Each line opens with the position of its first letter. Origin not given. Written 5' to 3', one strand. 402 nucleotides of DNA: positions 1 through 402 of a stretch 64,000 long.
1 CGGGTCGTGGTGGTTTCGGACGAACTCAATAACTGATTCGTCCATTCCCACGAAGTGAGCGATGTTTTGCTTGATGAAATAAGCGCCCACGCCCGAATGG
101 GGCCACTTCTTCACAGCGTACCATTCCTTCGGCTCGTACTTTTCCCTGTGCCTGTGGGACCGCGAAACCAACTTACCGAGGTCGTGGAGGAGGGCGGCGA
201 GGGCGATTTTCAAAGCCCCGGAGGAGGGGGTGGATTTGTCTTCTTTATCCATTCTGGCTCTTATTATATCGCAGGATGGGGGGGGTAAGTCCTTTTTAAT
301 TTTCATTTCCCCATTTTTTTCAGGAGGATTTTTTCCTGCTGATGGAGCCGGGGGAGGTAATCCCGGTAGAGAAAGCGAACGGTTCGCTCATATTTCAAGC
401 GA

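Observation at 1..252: Window begins inside a Cas10/Csm1-like gene, so a type III effector module probably lies just to the left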

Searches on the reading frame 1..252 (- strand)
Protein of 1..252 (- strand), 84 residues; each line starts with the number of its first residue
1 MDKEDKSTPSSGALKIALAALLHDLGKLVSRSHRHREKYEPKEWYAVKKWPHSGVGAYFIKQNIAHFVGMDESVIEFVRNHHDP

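Call 5: search_protein_families(library=pfam, proteins=[window:1-252:-], max_evalue=1)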
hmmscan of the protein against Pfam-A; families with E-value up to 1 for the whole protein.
window:1-252:- (84 aa): 4 families
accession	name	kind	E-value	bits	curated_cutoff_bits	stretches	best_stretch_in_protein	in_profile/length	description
PF01966.28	HD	-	5.2e-07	30.4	22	1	15-83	26-87/116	HD domain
PF18019.7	Cas3_HD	-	0.0015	19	23.1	1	16-82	57-129/207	Cas3, HD domain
PF08668.18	HDOD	-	0.056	13.4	22.9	1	15-35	120-140/196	HDOD domain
PF13487.12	HD_5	-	0.085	13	27.2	1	8-55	34-86/170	HD domain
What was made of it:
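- Checked: Pfam HD gives E 5.2e-7 and 30.4 bits, above its cutoff of 22 (call 5).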

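Call 6: search_protein_families(library=ncbifam, proteins=[window:1-252:-], max_evalue=1)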
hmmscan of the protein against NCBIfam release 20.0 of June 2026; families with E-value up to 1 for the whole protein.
window:1-252:- (84 aa): 10 families
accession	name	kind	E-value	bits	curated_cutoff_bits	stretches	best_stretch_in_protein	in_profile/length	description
TIGR02578.2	cas_TM1811_Csm1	equivalog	1.3e-07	30.7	170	1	14-83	2-60/753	type III-A CRISPR-associated protein Cas10/Csm1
TIGR00277.1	HDIG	domain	1.9e-05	24.4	27.6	1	16-83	30-83/84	HDIG domain-containing metalloprotein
TIGR01596.1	cas3_HD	equivalog_domain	0.002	18.2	43.45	1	17-75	34-90/178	CRISPR-associated endonuclease Cas3''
TIGR00488.1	TIGR00488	equivalog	0.0035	17.2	70.15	1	15-82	33-101/173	bis(5'-nucleosyl)-tetraphosphatase (symmetrical) YqeK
NF005519.0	PRK07152.1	equivalog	0.0049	15.8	315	1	17-81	223-286/361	nicotinate-nucleotide adenylyltransferase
TIGR03276.1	Phn-HD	hypoth_equivalog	0.0068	16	214.6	1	15-38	45-68/179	phosphonate degradation HD-domain oxygenase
NF041494.1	MobH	equivalog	0.0091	15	200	1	15-61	103-153/340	MobH family relaxase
NF052439.1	HMPDioxPhnZ1GIM8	equivalog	0.015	14.7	300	1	17-63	65-105/199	hydroxymethylphosphonate dioxygenase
NF002895.0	PRK03381.1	equivalog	0.046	11.8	631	1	17-78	447-488/782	[protein-PII] uridylyltransferase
TIGR02692.1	tRNA_CCA_actino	equivalog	0.13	10.8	438.8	1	13-66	279-324/466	CCA tRNA nucleotidyltransferase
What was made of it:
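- On Cas10/Csm1 (type III-A large subunit): The 84-aa fragment alone scores 30.7 bits, which is only what its length allows (call 6).
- Checked: NCBIfam's best hit is Cas10/Csm1 TIGR02578, model positions 2-60 of 753, E 1.3e-7 (call 6).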

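Call 7: find_homologous_proteins(query=window:1-252:-, max_evalue=0.001)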
Query window:1-252:-: no candidate shares three 5-residue words with the query. No homologue found.
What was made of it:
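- Tried and rejected: Word-indexed homologue search with the 84-aa fragment alone: nothing found (call 7).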

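Call 18: search_solved_structures(query=window:1-252:-, max_evalue=10, show_alignments=3)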
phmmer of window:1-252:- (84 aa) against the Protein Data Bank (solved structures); distinct sequences matched with E-value up to 10: 3.
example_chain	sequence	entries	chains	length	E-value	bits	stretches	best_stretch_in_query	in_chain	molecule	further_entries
8sas_D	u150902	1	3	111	0.33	14.8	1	13-59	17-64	DH270.5 variable light chain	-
2ogi_A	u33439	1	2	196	0.38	14.6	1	15-65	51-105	Hypothetical protein SAG1661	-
5tpp_L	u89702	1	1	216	1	13.2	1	13-59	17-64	DH270.5 Fab heavy chain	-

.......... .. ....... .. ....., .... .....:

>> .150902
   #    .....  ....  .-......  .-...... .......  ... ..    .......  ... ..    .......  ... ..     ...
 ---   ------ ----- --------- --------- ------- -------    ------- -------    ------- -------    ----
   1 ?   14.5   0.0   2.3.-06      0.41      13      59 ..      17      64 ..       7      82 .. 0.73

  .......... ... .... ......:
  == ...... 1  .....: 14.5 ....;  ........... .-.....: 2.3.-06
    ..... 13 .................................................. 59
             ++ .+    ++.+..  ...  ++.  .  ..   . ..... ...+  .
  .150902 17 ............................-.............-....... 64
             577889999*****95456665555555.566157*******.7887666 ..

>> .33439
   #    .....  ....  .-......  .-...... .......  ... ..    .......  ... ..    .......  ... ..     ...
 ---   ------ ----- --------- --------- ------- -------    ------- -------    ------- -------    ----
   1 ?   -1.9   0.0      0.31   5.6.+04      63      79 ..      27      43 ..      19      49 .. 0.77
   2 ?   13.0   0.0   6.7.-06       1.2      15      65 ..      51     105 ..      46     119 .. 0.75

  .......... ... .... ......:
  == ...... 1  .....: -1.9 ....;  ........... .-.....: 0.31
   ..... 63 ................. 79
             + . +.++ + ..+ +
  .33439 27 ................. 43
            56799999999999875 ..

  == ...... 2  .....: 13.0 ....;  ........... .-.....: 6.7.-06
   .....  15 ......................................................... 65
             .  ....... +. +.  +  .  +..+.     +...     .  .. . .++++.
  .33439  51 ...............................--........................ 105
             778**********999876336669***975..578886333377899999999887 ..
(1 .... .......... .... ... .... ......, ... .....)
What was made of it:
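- Tried and rejected: PDB search with the 84-aa fragment alone: only noise (call 18).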

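Call 19: search_protein_families(library=padloc, proteins=[window:1-252:-], max_evalue=1)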
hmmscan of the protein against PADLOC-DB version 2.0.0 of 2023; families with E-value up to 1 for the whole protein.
window:1-252:- (84 aa): 9 families
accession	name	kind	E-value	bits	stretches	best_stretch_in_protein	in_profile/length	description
PDLC01293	Cas10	-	1.3e-07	28.9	1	16-83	1-52/577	CAS-III; effector_LS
PDLC01254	Cas3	-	4.6e-06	24.9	1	16-82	33-88/164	CAS-I; effector_G3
PDLC01739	Cas10a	-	2.8e-05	20.8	1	14-82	5-55/731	-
PDLC00916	Cas10a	-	6.1e-05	20.1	1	16-41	1-26/650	"CRISPR-associated protein Cas10/Csm1, subtype III-A/MTUBE"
PDLC00940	Cas3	-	0.00054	18.2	1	17-75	34-90/178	CRISPR-associated endonuclease Cas3-HD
PDLC01757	Cas3b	-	0.0011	15.6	1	16-83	40-100/676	-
PDLC01765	Cas3c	-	0.0015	15.5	1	16-82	46-92/612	-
PDLC01767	Cas3e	-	0.002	14.7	1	14-82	67-118/680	-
PDLC01456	Cas3a2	-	0.022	12.9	1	16-83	50-109/207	CAS-I; effector_G3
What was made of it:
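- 1..252 (-): First 84 codons of cas10/csm1, covering most of the N-terminal HD nuclease domain. The gene continues for another 713 codons beyond the left edge. HD, Cas10 and Csm1 model hits (calls 5, 6, 19).
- Closest known: Cas3'' / Cas3 HD nuclease domain. Same: The 84-aa fragment gives weak hits (calls 5, 6, 19).
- Checked: PADLOC gives Cas10 E 1.3e-7 (model positions 1-52 of 577) against Cas3 4.6e-6 (call 19).
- HD, Cas10 and Csm1 N-terminal model hits at about 1e-7 (calls 5, 6, 19).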

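Call 27: search_protein_representatives(protein=window:1-252:-)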
Query: 84 residues. Proteins with E-value up to 0.001 (for the whole library): 3; up to 1e-10: 1; up to 1e-30: 0. The best 3 are listed.
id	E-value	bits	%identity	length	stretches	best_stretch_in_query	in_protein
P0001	4.4e-29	116.5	65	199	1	6-84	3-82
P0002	1.6e-07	47.7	35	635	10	23-45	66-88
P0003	3.3e-06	43.5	43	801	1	14-84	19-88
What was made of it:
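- Tried and rejected: An exhaustive HMMER search was needed to get seeds (call 27).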

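Call 30: search_protein_families(library=ncbifam, proteins=[P0001, P0003], max_evalue=0.01)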
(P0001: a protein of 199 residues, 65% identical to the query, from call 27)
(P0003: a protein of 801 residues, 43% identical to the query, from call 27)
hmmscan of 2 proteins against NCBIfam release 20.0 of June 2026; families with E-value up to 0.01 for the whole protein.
P0001 (199 aa): 4 families
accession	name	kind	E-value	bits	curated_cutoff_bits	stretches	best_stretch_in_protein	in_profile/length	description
TIGR02578.2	cas_TM1811_Csm1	equivalog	5.5e-29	101.4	170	1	13-195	3-179/753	type III-A CRISPR-associated protein Cas10/Csm1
TIGR01596.1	cas3_HD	equivalog_domain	2.4e-06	27.7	43.45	1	11-111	30-122/178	CRISPR-associated endonuclease Cas3''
NF005519.0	PRK07152.1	equivalog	8.9e-05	21.6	315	1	14-126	222-335/361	nicotinate-nucleotide adenylyltransferase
TIGR00277.1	HDIG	domain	0.00027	20.7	27.6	1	13-81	29-83/84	HDIG domain-containing metalloprotein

P0003 (801 aa): 3 families
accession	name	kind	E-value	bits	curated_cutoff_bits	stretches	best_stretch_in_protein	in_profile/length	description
TIGR02578.2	cas_TM1811_Csm1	equivalog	1.2e-161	540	170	1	20-799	3-753/753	type III-A CRISPR-associated protein Cas10/Csm1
TIGR02577.1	cas_TM1794_Cmr2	equivalog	1.1e-13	50.9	79.4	1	527-660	352-510/510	type III-B CRISPR-associated protein Cas10/Cmr2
TIGR01596.1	cas3_HD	equivalog_domain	7.8e-05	22.8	43.45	1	21-114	33-130/178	CRISPR-associated endonuclease Cas3''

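Call 31: find_homologous_proteins(query=A1, max_evalue=0.001)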
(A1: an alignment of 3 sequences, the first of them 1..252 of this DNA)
Query A1 (3 sequences) (84 aa, profile of the alignment): 514 proteins with E <= 0.001 among 8000 candidates; the best 120 are listed.
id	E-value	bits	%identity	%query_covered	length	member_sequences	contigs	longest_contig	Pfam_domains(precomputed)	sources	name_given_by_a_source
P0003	0.0e+0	1735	39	85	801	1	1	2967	PF22335.2,PF01966.29,PF18211.8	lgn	-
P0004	1.5e-175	604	100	100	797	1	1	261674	PF22335.2,PF01966.29,PF18211.8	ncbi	-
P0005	8.0e-167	575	32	85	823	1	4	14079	PF22335.2,PF01966.29,PF18211.8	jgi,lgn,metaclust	jgi:CRISPR-associated protein Csm1|metaclust:\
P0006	1.2e-125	439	53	23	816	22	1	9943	PF22335.2,PF01966.29,PF18211.8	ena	-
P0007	4.7e-122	427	35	82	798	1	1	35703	PF22335.2,PF01966.29,PF18211.8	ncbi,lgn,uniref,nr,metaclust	ncbi:type III-A CRISPR-associated protein Cas10/Csm1 [Anaerobranca gottschalkii]|uniref:CRISPR syste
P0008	6.0e-122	427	29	82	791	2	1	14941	PF22335.2,PF01966.29,PF18211.8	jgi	-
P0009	2.0e-119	418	60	18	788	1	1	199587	PF22335.2,PF01966.29,PF18211.8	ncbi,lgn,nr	ncbi:MAG: CRISPR-associated protein, Csm1 family [Firmicutes bacterium]|nr:CRISPR-associated protein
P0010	1.9e-118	415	33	82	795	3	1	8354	PF22335.2,PF01966.29,PF18211.8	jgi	jgi:CRISPR-associated protein Csm1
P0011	5.0e-118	414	30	83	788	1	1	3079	PF22335.2,PF01966.29,PF18211.8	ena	-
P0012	1.1e-117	412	32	83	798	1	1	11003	PF22335.2,PF01966.29,PF18182.7,PF18211.8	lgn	-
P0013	3.7e-115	404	33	83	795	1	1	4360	PF22335.2,PF01966.29,PF18211.8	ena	-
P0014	6.4e-114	400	31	83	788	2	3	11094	PF22335.2,PF01966.29,PF18211.8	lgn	-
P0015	4.0e-113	397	29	82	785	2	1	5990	PF22335.2,PF01966.29,PF18211.8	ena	-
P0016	2.6e-112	395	50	29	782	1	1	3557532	PF22335.2,PF01966.29,PF18211.8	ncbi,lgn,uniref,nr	ncbi:type III-A CRISPR-associated protein Cas10/Csm1 [Anoxybacter fermentans]|uniref:CRISPR system s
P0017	1.3e-110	389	29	82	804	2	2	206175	PF22335.2,PF01966.29,PF18211.8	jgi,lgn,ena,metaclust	metaclust:\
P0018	1.6e-110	389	31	82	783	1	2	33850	PF22335.2,PF01966.29,PF18182.7,PF18211.8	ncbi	-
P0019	2.9e-107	378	29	82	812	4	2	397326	PF22335.2,PF01966.29,PF18182.7,PF18211.8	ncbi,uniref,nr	ncbi:TPA: type III-A CRISPR-associated protein Cas10/Csm1 [candidate division WOR-3]|uniref:CRISPR s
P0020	1.1e-106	376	60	18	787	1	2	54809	PF22335.2,PF01966.29,PF18211.8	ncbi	-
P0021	7.3e-101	357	-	-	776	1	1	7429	PF22335.2,PF18211.8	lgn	-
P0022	8.0e-100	353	32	82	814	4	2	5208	PF22335.2,PF01966.29,PF18211.8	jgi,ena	-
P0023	1.4e-99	353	32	82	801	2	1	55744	PF22335.2,PF01966.29,PF18211.8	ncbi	ncbi:MAG: type III-A CRISPR-associated protein Cas10/Csm1 [Candidatus Altiarchaeota archaeon]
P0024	3.6e-99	351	34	80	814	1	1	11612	PF22335.2,PF01966.29,PF18211.8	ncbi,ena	-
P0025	1.3e-98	349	59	20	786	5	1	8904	PF22335.2,PF01966.29,PF18211.8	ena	-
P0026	1.7e-98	349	46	33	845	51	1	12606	PF22335.2,PF01966.29,PF18211.8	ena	-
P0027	9.4e-97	343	39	29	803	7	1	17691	PF22335.2,PF01966.29,PF18211.8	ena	-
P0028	3.7e-96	341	27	77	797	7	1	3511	PF22335.2,PF01966.29,PF18211.8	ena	-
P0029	5.5e-94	334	54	30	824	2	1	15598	PF22335.2,PF01966.29,PF18211.8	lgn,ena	-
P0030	7.8e-94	334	28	83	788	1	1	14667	PF22335.2,PF01966.29,PF18211.8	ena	-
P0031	9.6e-94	333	-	-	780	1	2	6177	PF22335.2,PF01966.29,PF18211.8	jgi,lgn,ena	-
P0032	5.3e-93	331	-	-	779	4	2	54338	PF22335.2,PF18211.8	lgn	-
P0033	2.0e-92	329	41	56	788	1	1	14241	PF22335.2,PF01966.29,PF18211.8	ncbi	ncbi:MAG: type III-A CRISPR-associated protein Cas10/Csm1 [Candidatus Ratteibacteria bacterium]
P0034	5.0e-92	328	-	-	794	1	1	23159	PF22335.2,PF18211.8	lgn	-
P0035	7.7e-92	327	24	96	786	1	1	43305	PF22335.2,PF01966.29,PF18211.8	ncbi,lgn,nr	ncbi:MAG: type III-A CRISPR-associated protein Cas10/Csm1 [Thermodesulfovibrionales bacterium]|nr:ty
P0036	6.0e-91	324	25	95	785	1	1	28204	PF22335.2,PF01966.29,PF18211.8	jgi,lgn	-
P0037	8.6e-91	324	29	37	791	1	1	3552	PF22335.2,PF01966.29,PF18211.8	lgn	-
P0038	1.8e-90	323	-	-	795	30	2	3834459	PF22335.2,PF18211.8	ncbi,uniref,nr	ncbi:type III-A CRISPR-associated protein Cas10/Csm1 [Aeribacillus composti]|uniref:CRISPR system si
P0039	2.3e-90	322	59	20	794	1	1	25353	PF22335.2,PF01966.29,PF18211.8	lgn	-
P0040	3.7e-90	321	31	82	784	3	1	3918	PF22335.2,PF01966.29,PF18211.8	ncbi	ncbi:MAG: type III-A CRISPR-associated protein Cas10/Csm1 [Nitrososphaeria archaeon]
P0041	1.9e-89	319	25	83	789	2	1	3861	PF22335.2,PF18211.8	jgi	-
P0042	2.3e-89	319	71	20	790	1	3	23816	PF22335.2,PF01966.29,PF18211.8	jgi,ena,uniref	uniref:CRISPR system single-strand-specific deoxyribonuclease Cas10/Csm1 (subtype III-A) n=1 Tax=can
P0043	3.3e-89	318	27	99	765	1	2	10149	PF22335.2,PF01966.29,PF18211.8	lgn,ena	-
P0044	5.3e-89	318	27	82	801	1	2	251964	PF22335.2,PF01966.29,PF18211.8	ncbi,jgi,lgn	jgi:CRISPR-associated protein Csm1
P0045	1.0e-88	317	29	81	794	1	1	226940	PF22335.2,PF01966.29,PF18211.8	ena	-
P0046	5.6e-88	314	63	23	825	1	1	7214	PF22335.2,PF18211.8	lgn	-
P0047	6.6e-88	314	-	-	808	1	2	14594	PF22335.2,PF18211.8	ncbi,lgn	-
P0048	2.0e-87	312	30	98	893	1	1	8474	PF22335.2,PF01966.29,PF18211.8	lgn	-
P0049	3.7e-87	312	33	62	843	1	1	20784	PF22335.2,PF01966.29,PF18211.8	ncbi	-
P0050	7.6e-86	307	46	31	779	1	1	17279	PF22335.2,PF01966.29,PF18182.7,PF18211.8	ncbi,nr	ncbi:MAG: type III-A CRISPR-associated protein Cas10/Csm1 [bacterium]|nr:type III-A CRISPR-associate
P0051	1.9e-85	306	30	87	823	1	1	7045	PF22335.2,PF01966.29,PF18211.8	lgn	-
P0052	2.3e-85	306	59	20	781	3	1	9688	PF22335.2,PF01966.29,PF18211.8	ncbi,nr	ncbi:MAG: type III-A CRISPR-associated protein Cas10/Csm1, partial [Candidatus Omnitrophica bacteriu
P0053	4.9e-85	305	-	-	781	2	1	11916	PF22335.2,PF18211.8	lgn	-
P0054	1.0e-84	303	27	81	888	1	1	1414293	PF22335.2,PF01966.29,PF18211.8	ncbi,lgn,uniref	ncbi:type III-A CRISPR-associated protein Cas10/Csm1 [Methanocaldococcus indicus]|uniref:type III-A 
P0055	1.5e-84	303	30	52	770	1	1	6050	PF22335.2,PF01966.29,PF18211.8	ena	-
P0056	1.7e-84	303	-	-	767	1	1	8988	PF22335.2,PF18211.8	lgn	-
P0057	2.3e-84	302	-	-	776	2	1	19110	PF22335.2,PF18211.8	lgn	-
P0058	2.4e-84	302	64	17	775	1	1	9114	PF22335.2,PF01966.29,PF18211.8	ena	-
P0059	1.3e-83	300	29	81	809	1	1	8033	PF22335.2,PF01966.29,PF18211.8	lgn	-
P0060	3.7e-83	298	30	81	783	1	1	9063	PF22335.2,PF01966.29,PF18211.8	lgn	-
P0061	4.9e-83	298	28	79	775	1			PF22335.2,PF18211.8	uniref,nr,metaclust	uniref:CRISPR system single-strand-specific deoxyribonuclease Cas10/Csm1 (subtype III-A) n=2 Tax=Can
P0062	1.4e-82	296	23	82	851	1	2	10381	PF22335.2,PF18211.8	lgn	-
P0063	1.7e-82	296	27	82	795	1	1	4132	PF22335.2,PF01966.29,PF18211.8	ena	-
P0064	2.3e-82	296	28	87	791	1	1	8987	PF22335.2,PF01966.29,PF18211.8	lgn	-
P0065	3.0e-82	295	24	82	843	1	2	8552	PF22335.2,PF18211.8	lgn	-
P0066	5.1e-82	295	30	81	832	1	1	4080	PF22335.2,PF01966.29,PF18211.8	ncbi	-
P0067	1.3e-81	293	37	32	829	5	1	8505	PF22335.2,PF01966.29,PF18182.7,PF18211.8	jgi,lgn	jgi:CRISPR-associated protein Csm1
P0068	1.5e-81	293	25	81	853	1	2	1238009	PF22335.2,PF01966.29,PF18211.8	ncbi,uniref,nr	ncbi:Csm1 family CRISPR-associated protein [Methanocaldococcus villosus KIN24-T80]|uniref:CRISPR sys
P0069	2.6e-80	289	35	85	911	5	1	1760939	PF22335.2,PF01966.29,PF18211.8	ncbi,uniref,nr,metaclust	ncbi:CRISPR-associated protein, Csm1 family [Methanocaldococcus sp. FS406-22]|uniref:type III-A CRIS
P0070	4.4e-80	288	59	20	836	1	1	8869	PF22335.2,PF18211.8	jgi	jgi:CRISPR-associated protein Csm1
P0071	8.4e-80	287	32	83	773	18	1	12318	PF22335.2,PF01966.29,PF18211.8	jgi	-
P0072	6.6e-79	284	32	83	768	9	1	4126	PF22335.2,PF01966.29,PF18182.7,PF18211.8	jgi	jgi:CRISPR-associated protein Csm1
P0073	7.7e-79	284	39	67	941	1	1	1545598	PF22335.2,PF01966.29,PF18211.8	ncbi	ncbi:type III-A CRISPR-associated protein Cas10/Csm1 [Methanocaldococcus sp. 28A]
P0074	9.3e-79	284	50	17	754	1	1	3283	PF22335.2,PF01966.29,PF18211.8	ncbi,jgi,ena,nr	ncbi:MAG: type III-A CRISPR-associated protein Cas10/Csm1 [Thermoplasmata archaeon]|nr:MAG: type III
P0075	9.3e-79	284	27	82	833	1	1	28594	PF22335.2,PF01966.29,PF18211.8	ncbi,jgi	-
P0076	2.7e-78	282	26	82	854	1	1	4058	PF22335.2,PF01966.29,PF18211.8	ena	-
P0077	3.2e-78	282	56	19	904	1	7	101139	PF22335.2,PF01966.29,PF18211.8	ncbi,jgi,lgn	-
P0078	4.0e-78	282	50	19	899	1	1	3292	PF22335.2,PF18211.8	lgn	-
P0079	4.1e-78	282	25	82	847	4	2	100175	PF22335.2,PF01966.29,PF18211.8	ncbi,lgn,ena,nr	ncbi:MAG: type III-A CRISPR-associated protein Cas10/Csm1 [Deltaproteobacteria bacterium]|nr:MAG: ty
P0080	5.5e-78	281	36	54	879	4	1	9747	PF22335.2,PF01966.29,PF18211.8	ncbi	-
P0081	1.1e-77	280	61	21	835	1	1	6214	PF22335.2,PF18211.8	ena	-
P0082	2.6e-77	279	54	29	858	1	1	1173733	PF22335.2,PF01966.29,PF18211.8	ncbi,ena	-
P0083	3.3e-77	279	53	20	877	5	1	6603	PF22335.2,PF18211.8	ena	-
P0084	4.2e-77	278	62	15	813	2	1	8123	PF22335.2,PF18211.8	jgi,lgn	jgi:CRISPR-associated protein Csm1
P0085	6.2e-77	278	26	82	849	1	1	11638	PF22335.2,PF18211.8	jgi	-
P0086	7.5e-77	277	29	83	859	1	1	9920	PF22335.2,PF01966.29,PF18211.8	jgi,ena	-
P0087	2.1e-76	276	32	83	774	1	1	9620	PF22335.2,PF01966.29,PF18211.8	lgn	-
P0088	5.1e-76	275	56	21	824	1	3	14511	PF22335.2,PF01966.29,PF18211.8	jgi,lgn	-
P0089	4.4e-75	272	31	81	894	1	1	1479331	PF22335.2,PF01966.29,PF18211.8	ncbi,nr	ncbi:CRISPR system single-strand-specific deoxyribonuclease Cas10/Csm1 (subtype III-A) [Methanocaldo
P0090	2.1e-74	269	63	19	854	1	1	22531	PF22335.2,PF01966.29,PF18211.8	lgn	-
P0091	2.7e-74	269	-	-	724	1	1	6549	PF22335.2,PF18211.8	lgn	-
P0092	3.9e-74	268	48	27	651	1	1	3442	PF22335.2,PF18211.8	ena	-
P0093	2.4e-73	266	29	99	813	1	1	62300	PF22335.2,PF01966.29,PF18211.8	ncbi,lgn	-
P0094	2.7e-73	266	59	20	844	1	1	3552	PF22335.2,PF01966.29,PF18211.8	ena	-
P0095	3.1e-73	265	30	82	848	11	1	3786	PF22335.2,PF18211.8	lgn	-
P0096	3.3e-73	265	59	20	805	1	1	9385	PF22335.2,PF01966.29,PF18211.8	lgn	-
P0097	3.3e-73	265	56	19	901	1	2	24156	PF22335.2,PF01966.29,PF18211.8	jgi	-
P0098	4.4e-73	265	59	20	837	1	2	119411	PF22335.2,PF18211.8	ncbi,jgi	-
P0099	5.0e-73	265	26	100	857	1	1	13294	PF22335.2,PF01966.29,PF18211.8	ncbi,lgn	-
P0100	1.0e-72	264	53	20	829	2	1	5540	PF22335.2,PF01966.29,PF18211.8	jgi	jgi:CRISPR-associated protein, Csm1 family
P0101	1.2e-72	264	53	20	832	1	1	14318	PF22335.2,PF01966.29,PF18211.8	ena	-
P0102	2.5e-72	262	31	60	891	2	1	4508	PF22335.2,PF01966.29,PF18182.7,PF18211.8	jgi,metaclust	metaclust:\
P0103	4.3e-72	262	53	20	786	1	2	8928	PF22335.2,PF01966.29,PF18211.8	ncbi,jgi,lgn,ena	-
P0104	4.8e-72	262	63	19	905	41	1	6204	PF22335.2,PF01966.29,PF18211.8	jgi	-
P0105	6.1e-72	261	50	21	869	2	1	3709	PF22335.2,PF01966.29,PF18211.8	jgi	-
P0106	6.5e-72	261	30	83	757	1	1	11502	PF22335.2,PF18211.8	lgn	-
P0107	7.8e-72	261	35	83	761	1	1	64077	PF22335.2,PF01966.29,PF18211.8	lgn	-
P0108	7.9e-72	261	56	21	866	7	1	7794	PF22335.2,PF01966.29,PF18211.8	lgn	-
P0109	8.4e-72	261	56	19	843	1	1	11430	PF22335.2,PF01966.29,PF18211.8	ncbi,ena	-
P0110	1.5e-71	260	36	85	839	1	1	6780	PF22335.2,PF18211.8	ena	-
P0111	2.6e-71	259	56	21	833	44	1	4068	PF22335.2,PF01966.29,PF18211.8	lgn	-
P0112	2.9e-71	259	45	26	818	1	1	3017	PF22335.2,PF01966.29,PF18211.8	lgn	-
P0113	6.6e-71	258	33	85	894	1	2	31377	PF22335.2,PF01966.29,PF18211.8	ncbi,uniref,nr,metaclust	ncbi:type III-A CRISPR-associated protein Cas10/Csm1 [Methanotorris formicicus]|uniref:CRISPR system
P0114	1.1e-70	257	61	21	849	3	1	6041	PF22335.2,PF01966.29,PF18211.8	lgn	-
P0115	5.6e-70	255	30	82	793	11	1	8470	PF22335.2,PF01966.29,PF18211.8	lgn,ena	-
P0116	1.4e-69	253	32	46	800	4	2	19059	PF22335.2,PF01966.29,PF18211.8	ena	-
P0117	1.5e-69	253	50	24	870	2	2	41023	PF22335.2,PF01966.29,PF18211.8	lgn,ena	-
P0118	1.6e-69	253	37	58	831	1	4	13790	PF22335.2,PF18211.8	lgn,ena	-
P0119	3.5e-69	252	69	19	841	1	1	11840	PF22335.2,PF18211.8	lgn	-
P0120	3.9e-69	252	53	20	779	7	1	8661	PF22335.2,PF18211.8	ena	-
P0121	4.6e-69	252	47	23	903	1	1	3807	PF22335.2,PF01966.29,PF18211.8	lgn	-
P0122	5.0e-69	252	27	83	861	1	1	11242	PF22335.2,PF01966.29,PF18211.8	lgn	-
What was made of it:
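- On Cas10/Csm1 (type III-A large subunit): 84/84 identical residues (call 31).
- P0004 is 100% identical over all 84 residues (call 31).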
